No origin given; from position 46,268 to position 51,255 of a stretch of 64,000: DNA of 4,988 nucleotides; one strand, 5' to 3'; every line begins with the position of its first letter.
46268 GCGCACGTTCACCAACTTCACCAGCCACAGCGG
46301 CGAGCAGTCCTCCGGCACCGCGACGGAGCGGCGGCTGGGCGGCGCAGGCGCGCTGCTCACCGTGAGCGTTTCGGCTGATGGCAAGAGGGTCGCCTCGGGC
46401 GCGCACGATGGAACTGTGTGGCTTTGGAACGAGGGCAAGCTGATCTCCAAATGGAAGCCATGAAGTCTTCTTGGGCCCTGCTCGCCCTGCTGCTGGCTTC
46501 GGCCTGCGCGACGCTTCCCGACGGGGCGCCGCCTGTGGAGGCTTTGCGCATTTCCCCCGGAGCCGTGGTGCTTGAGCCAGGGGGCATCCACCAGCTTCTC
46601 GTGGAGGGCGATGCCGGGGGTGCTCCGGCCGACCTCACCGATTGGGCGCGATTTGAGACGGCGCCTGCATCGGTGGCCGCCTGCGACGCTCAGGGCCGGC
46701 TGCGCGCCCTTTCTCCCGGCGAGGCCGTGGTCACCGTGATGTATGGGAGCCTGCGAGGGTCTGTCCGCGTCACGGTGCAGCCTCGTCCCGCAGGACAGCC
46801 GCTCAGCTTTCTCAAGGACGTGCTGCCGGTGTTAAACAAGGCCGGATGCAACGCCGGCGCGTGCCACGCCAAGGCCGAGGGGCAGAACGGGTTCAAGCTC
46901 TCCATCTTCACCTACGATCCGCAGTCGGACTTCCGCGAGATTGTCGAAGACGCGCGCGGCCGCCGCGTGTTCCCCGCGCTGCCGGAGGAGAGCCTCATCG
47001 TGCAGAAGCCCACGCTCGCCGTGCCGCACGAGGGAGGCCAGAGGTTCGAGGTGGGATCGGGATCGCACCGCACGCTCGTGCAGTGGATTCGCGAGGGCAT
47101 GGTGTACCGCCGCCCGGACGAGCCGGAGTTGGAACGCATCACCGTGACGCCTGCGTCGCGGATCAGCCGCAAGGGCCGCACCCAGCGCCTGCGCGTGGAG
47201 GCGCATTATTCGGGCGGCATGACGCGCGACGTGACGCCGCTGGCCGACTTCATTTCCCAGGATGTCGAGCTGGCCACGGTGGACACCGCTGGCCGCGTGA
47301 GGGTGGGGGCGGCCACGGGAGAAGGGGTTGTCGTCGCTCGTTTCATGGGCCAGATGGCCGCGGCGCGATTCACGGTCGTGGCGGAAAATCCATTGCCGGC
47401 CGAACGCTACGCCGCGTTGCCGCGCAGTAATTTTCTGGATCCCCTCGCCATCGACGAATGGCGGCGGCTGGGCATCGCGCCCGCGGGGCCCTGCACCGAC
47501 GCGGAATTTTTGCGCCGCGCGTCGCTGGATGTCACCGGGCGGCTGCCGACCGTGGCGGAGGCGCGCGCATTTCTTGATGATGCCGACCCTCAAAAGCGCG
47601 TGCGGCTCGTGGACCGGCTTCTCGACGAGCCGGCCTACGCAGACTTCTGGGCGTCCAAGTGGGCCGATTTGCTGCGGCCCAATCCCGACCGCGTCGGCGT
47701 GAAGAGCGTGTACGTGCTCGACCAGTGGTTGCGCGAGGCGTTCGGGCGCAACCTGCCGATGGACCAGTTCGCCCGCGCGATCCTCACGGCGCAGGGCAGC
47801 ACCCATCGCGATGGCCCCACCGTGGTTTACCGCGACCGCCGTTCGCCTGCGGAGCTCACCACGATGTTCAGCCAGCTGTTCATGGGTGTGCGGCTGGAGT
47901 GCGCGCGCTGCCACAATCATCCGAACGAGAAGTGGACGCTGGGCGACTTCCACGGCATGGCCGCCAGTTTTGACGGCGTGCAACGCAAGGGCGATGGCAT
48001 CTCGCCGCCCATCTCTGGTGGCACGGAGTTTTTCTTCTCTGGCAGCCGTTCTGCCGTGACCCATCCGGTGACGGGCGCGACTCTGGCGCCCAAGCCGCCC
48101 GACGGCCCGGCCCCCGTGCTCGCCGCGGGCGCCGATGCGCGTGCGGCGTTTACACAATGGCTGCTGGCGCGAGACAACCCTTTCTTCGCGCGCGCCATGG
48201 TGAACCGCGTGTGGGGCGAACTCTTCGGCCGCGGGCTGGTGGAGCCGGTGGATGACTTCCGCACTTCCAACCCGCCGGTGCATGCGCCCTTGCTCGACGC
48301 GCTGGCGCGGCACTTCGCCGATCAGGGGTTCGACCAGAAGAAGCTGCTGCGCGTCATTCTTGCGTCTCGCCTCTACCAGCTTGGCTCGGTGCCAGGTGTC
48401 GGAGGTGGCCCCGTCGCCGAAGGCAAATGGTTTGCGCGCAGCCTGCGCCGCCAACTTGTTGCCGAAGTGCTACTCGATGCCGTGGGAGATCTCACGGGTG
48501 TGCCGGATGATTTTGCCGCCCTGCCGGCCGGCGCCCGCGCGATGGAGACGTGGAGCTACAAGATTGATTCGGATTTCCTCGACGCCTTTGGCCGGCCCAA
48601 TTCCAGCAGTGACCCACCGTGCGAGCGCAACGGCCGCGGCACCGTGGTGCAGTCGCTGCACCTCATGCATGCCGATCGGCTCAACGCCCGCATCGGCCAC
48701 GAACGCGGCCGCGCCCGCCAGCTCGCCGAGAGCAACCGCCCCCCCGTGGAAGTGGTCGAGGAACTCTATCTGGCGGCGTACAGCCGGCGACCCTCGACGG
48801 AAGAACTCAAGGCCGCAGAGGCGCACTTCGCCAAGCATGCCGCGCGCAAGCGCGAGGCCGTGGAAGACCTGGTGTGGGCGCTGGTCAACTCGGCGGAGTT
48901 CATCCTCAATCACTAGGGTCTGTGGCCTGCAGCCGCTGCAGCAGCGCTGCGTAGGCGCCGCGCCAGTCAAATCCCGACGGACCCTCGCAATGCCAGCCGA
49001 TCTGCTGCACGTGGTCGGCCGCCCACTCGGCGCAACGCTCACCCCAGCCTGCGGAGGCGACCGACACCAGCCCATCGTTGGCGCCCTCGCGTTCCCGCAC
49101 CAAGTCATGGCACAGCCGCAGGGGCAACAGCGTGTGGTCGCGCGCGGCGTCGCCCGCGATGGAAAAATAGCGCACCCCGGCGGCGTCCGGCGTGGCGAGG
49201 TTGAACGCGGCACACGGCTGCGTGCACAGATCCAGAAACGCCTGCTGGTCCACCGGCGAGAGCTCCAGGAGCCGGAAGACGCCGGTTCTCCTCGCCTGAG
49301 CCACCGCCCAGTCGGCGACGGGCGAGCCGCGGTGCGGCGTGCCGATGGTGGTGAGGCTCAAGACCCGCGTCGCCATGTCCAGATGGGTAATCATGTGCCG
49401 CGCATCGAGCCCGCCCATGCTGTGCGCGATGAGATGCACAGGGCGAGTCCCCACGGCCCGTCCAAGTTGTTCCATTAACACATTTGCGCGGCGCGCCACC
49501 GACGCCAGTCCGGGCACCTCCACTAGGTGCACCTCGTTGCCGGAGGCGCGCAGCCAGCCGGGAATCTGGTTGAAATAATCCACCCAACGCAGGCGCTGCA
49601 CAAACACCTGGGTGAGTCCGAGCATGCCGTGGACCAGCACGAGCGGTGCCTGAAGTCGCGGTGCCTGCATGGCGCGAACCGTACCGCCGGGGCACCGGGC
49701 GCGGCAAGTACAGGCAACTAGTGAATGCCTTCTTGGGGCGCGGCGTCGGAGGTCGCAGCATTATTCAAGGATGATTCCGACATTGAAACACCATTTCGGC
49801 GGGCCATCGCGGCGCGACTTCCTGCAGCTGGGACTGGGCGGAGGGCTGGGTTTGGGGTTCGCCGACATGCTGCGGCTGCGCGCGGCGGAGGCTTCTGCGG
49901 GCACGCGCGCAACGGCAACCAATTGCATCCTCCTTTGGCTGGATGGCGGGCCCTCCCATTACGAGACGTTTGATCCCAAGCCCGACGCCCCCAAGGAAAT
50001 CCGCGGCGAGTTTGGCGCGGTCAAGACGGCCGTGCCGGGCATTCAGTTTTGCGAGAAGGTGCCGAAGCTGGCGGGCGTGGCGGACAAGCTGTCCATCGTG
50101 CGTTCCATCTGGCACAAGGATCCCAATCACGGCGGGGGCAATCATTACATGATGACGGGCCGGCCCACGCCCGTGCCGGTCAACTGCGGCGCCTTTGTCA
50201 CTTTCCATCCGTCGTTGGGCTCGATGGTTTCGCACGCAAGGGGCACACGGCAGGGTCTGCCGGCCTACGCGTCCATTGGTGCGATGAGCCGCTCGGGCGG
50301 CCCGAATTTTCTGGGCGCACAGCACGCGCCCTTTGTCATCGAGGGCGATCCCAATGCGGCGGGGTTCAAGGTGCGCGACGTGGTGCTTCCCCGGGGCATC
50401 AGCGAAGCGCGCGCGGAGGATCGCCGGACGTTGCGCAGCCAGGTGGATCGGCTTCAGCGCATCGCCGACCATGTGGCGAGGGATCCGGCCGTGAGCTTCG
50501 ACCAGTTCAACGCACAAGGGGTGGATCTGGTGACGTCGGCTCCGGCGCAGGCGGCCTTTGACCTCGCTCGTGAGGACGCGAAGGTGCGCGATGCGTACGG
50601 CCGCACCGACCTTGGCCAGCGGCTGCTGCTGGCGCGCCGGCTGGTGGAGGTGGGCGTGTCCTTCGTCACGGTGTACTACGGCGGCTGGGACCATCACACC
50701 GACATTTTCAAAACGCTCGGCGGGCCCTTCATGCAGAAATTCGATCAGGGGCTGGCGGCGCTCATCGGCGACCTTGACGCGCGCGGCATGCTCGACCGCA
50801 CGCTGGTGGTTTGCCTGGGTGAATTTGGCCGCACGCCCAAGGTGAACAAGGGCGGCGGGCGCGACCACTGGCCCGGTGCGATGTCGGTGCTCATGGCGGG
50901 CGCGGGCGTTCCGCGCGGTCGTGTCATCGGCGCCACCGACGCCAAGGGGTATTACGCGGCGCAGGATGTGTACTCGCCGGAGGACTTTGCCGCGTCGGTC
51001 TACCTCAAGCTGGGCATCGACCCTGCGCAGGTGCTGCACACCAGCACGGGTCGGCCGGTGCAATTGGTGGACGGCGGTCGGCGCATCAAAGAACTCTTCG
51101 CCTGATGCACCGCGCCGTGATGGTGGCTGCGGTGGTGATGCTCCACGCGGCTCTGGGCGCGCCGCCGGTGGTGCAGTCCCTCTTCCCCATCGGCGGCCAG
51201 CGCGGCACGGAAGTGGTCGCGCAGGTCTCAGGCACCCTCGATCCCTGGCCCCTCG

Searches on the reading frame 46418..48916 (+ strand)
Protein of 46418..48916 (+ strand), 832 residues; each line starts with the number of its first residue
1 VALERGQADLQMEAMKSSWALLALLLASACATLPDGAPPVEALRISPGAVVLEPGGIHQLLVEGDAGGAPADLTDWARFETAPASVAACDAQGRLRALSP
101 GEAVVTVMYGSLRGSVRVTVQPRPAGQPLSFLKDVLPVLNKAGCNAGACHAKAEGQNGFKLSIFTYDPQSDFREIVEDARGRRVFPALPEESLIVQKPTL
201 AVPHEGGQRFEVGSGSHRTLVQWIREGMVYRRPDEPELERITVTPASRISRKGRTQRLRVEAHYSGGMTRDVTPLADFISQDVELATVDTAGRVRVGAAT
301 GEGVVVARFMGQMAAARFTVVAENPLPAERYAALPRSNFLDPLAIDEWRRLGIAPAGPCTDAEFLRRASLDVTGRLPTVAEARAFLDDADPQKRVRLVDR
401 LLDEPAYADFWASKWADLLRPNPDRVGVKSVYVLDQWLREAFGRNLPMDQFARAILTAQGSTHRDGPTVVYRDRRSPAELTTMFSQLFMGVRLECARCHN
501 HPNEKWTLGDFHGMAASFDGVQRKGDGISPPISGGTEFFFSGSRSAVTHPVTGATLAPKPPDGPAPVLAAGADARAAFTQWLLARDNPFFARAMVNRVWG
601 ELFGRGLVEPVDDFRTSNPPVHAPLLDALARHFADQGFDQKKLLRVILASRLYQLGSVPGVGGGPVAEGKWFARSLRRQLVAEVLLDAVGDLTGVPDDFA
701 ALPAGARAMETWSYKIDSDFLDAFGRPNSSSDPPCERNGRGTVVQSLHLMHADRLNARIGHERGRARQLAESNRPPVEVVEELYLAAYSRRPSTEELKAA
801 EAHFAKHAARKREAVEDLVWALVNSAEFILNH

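Call 18: search_protein_families(library=pfam, proteins=[window:46418-48916:+], max_evalue=0.01)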
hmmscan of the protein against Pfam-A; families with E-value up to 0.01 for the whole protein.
window:46418-48916:+ (832 aa): 3 families
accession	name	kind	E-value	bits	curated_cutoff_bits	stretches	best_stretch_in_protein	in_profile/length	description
PF07587.16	PSD1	-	1.8e-40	139.4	28.5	1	575-802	2-242/244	Protein of unknown function (DUF1553)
PF07583.16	PSCyt2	-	2e-40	139.4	29.8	1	341-522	3-208/209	Protein of unknown function (DUF1549)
PF02368.24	Big_2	-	2.9e-10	40.4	22.8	2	40-120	2-79/79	Bacterial Ig-like domain (group 2)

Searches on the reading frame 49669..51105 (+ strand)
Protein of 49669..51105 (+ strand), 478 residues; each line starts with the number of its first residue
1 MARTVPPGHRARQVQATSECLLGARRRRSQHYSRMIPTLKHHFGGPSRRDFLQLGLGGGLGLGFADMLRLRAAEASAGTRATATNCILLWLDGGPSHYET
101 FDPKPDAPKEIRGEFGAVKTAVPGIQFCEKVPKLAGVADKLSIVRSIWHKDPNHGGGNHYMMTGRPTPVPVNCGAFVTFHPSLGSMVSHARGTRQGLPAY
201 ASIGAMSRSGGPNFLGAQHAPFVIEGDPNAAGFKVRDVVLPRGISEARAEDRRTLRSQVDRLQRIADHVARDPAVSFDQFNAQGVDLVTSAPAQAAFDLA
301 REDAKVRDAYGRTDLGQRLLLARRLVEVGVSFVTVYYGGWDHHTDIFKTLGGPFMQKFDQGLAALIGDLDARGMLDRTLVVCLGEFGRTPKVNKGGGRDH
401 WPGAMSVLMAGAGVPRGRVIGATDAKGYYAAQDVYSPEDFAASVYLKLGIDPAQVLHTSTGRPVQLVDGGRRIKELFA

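Call 18: search_protein_families(library=pfam, proteins=[window:49669-51105:+], max_evalue=0.01)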
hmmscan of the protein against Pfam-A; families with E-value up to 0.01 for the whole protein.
window:49669-51105:+ (478 aa): 1 family
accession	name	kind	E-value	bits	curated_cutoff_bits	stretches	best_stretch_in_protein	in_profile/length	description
PF07394.17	DUF1501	-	2.3e-106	356.7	27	1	83-477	1-390/390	Protein of unknown function (DUF1501)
